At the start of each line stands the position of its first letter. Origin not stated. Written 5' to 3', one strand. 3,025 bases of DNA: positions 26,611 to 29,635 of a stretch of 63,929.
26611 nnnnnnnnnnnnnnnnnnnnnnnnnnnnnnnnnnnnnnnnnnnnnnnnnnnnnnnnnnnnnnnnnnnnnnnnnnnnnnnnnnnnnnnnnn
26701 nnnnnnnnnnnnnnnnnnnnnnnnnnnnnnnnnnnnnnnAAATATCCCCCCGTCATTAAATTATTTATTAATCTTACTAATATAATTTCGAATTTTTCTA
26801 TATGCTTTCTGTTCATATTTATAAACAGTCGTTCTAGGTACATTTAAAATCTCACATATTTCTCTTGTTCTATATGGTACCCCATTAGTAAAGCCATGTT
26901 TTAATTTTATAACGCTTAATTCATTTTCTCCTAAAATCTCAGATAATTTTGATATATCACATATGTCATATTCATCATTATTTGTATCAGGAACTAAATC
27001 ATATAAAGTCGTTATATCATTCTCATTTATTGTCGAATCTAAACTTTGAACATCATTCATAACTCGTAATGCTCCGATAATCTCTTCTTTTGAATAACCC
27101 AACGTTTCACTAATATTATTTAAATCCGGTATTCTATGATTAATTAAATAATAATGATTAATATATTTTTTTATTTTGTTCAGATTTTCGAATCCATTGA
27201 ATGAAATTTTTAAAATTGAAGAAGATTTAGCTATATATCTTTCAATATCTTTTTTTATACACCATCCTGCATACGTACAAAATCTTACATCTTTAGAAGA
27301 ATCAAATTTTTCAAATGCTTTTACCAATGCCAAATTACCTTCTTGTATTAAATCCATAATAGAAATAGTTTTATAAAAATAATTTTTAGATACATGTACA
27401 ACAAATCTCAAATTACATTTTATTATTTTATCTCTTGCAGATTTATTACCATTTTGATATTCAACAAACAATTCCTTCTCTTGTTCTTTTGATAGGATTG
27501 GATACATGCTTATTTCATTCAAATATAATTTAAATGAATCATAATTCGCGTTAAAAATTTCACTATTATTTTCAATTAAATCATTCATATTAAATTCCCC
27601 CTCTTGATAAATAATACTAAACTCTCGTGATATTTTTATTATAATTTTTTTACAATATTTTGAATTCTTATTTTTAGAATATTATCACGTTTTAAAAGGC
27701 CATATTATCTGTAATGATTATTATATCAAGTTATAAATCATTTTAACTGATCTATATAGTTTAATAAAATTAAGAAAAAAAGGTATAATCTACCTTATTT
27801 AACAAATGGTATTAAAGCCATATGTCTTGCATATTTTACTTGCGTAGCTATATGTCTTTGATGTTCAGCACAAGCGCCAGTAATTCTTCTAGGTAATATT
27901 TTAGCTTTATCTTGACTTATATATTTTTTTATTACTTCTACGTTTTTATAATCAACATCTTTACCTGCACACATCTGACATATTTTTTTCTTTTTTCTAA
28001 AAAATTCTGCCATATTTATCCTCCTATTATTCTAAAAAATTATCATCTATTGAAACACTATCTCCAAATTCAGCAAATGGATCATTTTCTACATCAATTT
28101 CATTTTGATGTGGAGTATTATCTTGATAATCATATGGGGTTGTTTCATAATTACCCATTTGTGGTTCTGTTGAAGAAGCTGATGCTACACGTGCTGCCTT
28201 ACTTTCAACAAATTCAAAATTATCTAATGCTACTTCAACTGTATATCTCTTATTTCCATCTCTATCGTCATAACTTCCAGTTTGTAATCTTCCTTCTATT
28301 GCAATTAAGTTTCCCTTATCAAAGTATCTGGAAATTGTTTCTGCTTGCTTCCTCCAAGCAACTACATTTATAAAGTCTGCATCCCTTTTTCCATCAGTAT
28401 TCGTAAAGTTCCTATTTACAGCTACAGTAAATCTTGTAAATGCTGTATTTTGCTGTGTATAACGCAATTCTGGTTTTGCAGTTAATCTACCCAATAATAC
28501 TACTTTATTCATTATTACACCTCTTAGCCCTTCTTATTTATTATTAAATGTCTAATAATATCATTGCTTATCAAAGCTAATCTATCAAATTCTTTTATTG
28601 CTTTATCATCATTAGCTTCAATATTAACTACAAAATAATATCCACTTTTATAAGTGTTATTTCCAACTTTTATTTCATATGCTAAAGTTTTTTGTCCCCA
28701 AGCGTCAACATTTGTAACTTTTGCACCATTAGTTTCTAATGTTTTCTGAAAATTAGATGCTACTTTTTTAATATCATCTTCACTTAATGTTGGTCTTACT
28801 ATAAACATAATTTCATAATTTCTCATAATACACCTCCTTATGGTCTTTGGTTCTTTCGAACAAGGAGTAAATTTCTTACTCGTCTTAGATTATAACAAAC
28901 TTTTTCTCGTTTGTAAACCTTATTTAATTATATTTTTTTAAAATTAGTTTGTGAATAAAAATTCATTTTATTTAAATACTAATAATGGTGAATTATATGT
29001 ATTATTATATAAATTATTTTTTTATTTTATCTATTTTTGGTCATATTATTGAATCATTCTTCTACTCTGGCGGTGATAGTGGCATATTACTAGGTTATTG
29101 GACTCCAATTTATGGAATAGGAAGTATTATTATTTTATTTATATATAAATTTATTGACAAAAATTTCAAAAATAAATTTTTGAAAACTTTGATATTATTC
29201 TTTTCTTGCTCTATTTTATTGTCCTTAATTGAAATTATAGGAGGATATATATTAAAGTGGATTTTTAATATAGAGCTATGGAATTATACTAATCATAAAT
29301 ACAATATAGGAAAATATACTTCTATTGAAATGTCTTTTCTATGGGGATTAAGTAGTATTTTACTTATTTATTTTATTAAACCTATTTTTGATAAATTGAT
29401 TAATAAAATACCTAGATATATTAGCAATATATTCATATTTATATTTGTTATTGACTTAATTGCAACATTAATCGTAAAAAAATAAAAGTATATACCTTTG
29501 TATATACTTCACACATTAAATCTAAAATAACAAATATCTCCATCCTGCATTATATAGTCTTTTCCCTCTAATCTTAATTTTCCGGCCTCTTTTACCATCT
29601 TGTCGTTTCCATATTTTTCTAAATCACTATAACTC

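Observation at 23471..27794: Insert between the S10 operon and rpsF-ssb-rpsR: two tandem RpoD-like sigma factors, a divergent small ORF and a prepilin-anchored FGE-fold protein (candidate undescribed module)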

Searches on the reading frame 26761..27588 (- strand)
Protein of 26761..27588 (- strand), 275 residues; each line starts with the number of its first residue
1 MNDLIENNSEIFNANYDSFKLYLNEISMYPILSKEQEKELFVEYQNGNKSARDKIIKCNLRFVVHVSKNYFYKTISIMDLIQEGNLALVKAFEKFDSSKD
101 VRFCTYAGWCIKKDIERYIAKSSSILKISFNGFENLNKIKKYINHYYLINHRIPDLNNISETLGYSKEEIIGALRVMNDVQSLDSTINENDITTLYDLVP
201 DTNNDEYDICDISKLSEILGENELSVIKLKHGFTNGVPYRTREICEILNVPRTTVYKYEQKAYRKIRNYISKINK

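Call 3: search_protein_families(library=pfam, proteins=[window:26761-27588:-], max_evalue=0.1)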
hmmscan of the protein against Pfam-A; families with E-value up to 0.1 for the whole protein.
window:26761-27588:- (275 aa): 12 families
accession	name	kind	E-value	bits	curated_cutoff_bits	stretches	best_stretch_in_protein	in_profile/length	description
PF04542.20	Sigma70_r2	-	1.1e-12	48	24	1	56-123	2-69/71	Sigma-70 region 2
PF04539.22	Sigma70_r3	-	1.6e-07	31.8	25.3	1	134-204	1-71/78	Sigma-70 region 3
PF00140.25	Sigma70_r1_2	-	3.4e-06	27.4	22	1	17-40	1-24/34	Sigma-70 factor, region 1.2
PF08587.17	UBA_2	-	0.00025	21.4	23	1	157-197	7-40/45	Ubiquitin associated domain (UBA)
PF12728.13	HTH_17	-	0.00056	20.6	27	1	239-258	2-21/51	Helix-turn-helix domain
PF15923.10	DUF4745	-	0.0037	17.7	34.8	1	181-234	71-128/133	Domain of unknown function (DUF4745)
PF02796.21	HTH_7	-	0.0062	17.1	23.8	1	242-258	25-41/45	Helix-turn-helix domain of resolvase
PF21178.2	Itf52_C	-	0.011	15.9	27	1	97-129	2-34/51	Intraflagellar transport protein 52, C-terminal domain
PF13384.12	HTH_23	-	0.013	15.7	24.6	1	240-258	19-37/50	Homeodomain-like domain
PF01978.25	TrmB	-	0.013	15.7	25.6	0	239-258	23-42/68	Sugar-specific transcriptional regulator TrmB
PF04545.22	Sigma70_r4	-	0.022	14.7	24.1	1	219-268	5-50/50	Sigma-70, region 4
PF08281.18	Sigma70_r4_2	-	0.023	14.8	25.7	1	241-266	29-54/54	Sigma-70, region 4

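Call 4: search_protein_families(library=ncbifam, proteins=[window:26761-27588:-], max_evalue=0.1)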
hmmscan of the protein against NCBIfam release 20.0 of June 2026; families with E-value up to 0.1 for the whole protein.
window:26761-27588:- (275 aa): 55 families (the best 25 are shown)
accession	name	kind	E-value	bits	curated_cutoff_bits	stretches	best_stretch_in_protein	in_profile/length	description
TIGR02997.1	Sig70-cyanoRpoD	subfamily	2.8e-45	154.9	384.5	1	48-267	72-298/298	RNA polymerase sigma factor, RpoD/SigA family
TIGR02394.1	rpoS_proteo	equivalog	3.1e-43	148.3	378.7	1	13-271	9-275/285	RNA polymerase sigma factor RpoS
NF004207.0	PRK05657.1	equivalog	1.6e-41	142.8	394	1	13-271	52-318/329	RNA polymerase sigma factor RpoS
NF006666.0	PRK09210.1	equivalog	5.1e-41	141.2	572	1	17-268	99-358/370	RNA polymerase sigma factor RpoD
TIGR02393.1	RpoD_Cterm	equivalog_domain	1.6e-40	139.2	354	1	51-269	1-227/238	RNA polymerase sigma factor RpoD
NF005785.0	PRK07598.1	equivalog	6.7e-38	130.6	554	1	32-268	158-400/415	RNA polymerase sigma factor SigC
NF005642.0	PRK07405.1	subfamily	2.3e-37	128.9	524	1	37-274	70-313/318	RNA polymerase sigma factor SigD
NF005920.0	PRK07921.1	subfamily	6.4e-35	120.7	464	1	31-268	72-316/328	RNA polymerase sigma factor SigB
NF005643.0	PRK07406.1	equivalog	4.8e-34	118.1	500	1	47-268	157-385/397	RNA polymerase sigma factor RpoD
NF004615.0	PRK05949.1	subfamily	2.7e-33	115.3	530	1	39-270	81-318/327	RNA polymerase sigma factor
NF004208.0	PRK05658.1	equivalog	5e-33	115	555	1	48-268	390-618/631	RNA polymerase sigma factor RpoD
NF041931.2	MzaA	equivalog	2.4e-31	109.3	800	1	33-268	458-703/726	MZA anti-phage system associated sigma-70 family RNA polymerase sigma factor MzaA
NF005143.0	PRK06596.1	subfamily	4.8e-31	108.3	241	1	10-207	7-208/285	RNA polymerase factor sigma-32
NF004052.0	PRK05572.1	subfamily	9.4e-31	107.2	311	1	32-271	14-251/252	SigF/SigG family RNA polymerase sporulation sigma factor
TIGR02885.1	spore_sigF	equivalog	2.2e-30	106.2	321.45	1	43-270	4-231/231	RNA polymerase sporulation sigma factor SigF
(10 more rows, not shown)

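Call 48: search_protein_families(library=phrogs, proteins=[window:26761-27588:-], max_evalue=0.001)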
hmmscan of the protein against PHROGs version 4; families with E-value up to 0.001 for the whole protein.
window:26761-27588:- (275 aa): 2 families
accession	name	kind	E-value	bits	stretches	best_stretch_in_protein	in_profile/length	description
phrog_351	-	transcription regulation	3.1e-53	182.6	1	21-271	476-727/928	RNA polymerase sigma factor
phrog_21612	-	transcription regulation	2.8e-10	40.4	1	47-230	10-187/600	RNA polymerase sigma factor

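Call 58: find_homologous_proteins(query=window:26761-27588:-, max_evalue=1e-10)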
Query window:26761-27588:- (275 aa): 1726 proteins with E <= 1e-10 among 3515 candidates; the best 120 are listed.
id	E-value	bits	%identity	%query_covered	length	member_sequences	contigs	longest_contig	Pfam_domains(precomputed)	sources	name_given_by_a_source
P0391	6.4e-176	601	100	100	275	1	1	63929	PF00140.26,PF04542.21,PF04539.23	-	-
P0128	3.9e-41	160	38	96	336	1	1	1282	PF04545.23,PF00140.26,PF04542.21,PF04539.23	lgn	-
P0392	1.8e-36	144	35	95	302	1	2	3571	PF04545.23,PF00140.26,PF04542.21,PF04539.23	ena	-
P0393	1.4e-35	141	32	96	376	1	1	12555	PF04545.23,PF00140.26,PF03979.20,PF04542.21,PF04539.23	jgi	-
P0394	1.5e-35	141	32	96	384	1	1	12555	PF04545.23,PF00140.26,PF03979.20,PF04542.21,PF04539.23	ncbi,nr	ncbi:MAG: RNA polymerase sigma factor RpoD [Thermotogae bacterium]|nr:MAG: RNA polymerase sigma fact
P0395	4.7e-35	140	31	96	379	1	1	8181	PF04545.23,PF00140.26,PF03979.20,PF04542.21,PF04539.23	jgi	-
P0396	4.7e-35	140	31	96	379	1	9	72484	PF04545.23,PF00140.26,PF03979.20,PF04542.21,PF04539.23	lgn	-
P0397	7.8e-35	139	31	96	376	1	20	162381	PF04545.23,PF00140.26,PF03979.20,PF04542.21,PF04539.23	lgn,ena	-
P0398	7.8e-35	139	31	96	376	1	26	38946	PF04545.23,PF00140.26,PF03979.20,PF04542.21,PF04539.23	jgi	-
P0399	7.9e-35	139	31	96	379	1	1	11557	PF04545.23,PF00140.26,PF03979.20,PF04542.21,PF04539.23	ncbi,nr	ncbi:MAG: RNA polymerase sigma factor RpoD [Thermotogaceae bacterium]|nr:RNA polymerase sigma factor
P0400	8.2e-35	139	31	96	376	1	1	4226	PF04545.23,PF00140.26,PF03979.20,PF04542.21,PF04539.23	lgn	-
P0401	8.3e-35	139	31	96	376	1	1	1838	PF04545.23,PF00140.26,PF03979.20,PF04542.21,PF04539.23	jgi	-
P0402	1.2e-34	138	34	94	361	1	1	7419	PF04545.23,PF00140.26,PF04542.21,PF04539.23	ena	-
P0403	5.4e-34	136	34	92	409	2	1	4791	PF04545.23,PF00140.26,PF03979.20,PF04542.21,PF04539.23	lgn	-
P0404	1.8e-33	134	34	91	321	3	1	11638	PF04545.23,PF04542.21,PF04539.23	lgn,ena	-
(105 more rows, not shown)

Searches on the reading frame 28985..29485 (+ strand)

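Call 60: search_protein_families(library=ncbifam, proteins=[window:28985-29485:+], max_evalue=0.01)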
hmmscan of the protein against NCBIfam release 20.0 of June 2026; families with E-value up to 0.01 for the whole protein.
window:28985-29485:+ (166 aa): 0 families

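Call 88: search_protein_families(library=pfam, proteins=[window:28985-29485:+], max_evalue=0.001)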
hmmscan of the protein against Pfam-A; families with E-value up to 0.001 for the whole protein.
window:28985-29485:+ (166 aa): 1 family
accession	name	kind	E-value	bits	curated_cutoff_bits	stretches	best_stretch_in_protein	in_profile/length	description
PF06541.16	ABC_trans_CmpB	-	6.4e-29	101.5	25.9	1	11-161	2-146/151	Putative ABC-transporter type IV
